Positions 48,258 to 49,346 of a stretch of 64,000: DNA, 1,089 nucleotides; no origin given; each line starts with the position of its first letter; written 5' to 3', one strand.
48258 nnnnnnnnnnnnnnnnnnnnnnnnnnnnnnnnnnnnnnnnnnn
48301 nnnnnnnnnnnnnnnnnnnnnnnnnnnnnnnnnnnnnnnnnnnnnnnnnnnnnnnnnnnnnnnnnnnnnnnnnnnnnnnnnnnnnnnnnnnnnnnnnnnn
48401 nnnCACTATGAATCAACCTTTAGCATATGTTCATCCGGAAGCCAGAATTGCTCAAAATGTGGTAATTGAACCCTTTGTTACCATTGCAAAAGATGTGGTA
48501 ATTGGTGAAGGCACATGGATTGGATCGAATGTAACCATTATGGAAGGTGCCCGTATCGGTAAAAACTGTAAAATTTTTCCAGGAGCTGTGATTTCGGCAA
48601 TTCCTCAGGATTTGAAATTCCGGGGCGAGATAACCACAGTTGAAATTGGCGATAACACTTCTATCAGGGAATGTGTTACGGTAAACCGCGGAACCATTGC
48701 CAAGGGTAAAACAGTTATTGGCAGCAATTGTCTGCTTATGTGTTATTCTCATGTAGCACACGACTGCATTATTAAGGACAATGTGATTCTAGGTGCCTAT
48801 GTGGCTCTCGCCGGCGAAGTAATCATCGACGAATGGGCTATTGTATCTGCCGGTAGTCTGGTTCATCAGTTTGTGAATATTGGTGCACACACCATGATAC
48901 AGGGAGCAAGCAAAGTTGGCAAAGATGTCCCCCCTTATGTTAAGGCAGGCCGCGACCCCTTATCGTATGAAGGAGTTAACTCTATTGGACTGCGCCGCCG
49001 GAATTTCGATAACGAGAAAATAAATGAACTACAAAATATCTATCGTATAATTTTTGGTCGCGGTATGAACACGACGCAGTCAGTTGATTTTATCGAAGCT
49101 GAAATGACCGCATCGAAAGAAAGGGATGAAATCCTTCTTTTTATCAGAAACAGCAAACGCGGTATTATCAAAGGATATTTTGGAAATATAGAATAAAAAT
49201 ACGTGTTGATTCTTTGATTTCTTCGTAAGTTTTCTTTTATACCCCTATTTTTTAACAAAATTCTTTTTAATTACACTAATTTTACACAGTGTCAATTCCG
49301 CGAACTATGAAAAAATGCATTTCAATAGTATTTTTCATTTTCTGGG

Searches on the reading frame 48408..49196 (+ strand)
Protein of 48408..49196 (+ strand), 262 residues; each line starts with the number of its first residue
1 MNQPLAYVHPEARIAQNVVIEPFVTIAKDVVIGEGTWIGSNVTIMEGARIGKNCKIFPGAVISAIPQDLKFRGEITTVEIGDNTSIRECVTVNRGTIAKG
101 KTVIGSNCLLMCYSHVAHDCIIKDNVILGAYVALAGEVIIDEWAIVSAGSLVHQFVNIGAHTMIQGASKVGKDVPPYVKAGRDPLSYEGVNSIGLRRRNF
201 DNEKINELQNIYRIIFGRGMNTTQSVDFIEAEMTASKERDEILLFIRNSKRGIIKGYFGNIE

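Call 9: search_protein_families(library=pfam, proteins=[window:48408-49196:+], max_evalue=0.001)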
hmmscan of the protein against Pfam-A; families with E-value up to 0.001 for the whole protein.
window:48408-49196:+ (262 aa): 6 families
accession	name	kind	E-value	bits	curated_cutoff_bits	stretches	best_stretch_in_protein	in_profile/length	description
PF00132.30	Hexapep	-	5e-31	105.5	27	3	29-63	1-35/36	Bacterial transferase hexapeptide (six repeats)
PF13720.11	Acetyltransf_11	-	3.4e-25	88.7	24.5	1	173-254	1-82/82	Udp N-acetylglucosamine O-acyltransferase; Domain 2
PF25084.1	LbH_EIF2B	-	2.9e-11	43.7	54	2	15-62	7-53/105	EIF2B subunit epsilon LbH domain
PF25087.1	GMPPB_C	-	6.8e-06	26.2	39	0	7-50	6-48/110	GMPPB C-terminal domain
PF14602.12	Hexapep_2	-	5.1e-05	23.4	27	1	30-64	2-34/34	Hexapeptide repeat of succinyl-transferase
PF24894.1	Hexapep_GlmU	-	0.00085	19.8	23.3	0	113-167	18-69/104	GlmU-like, C-terminal hexapeptide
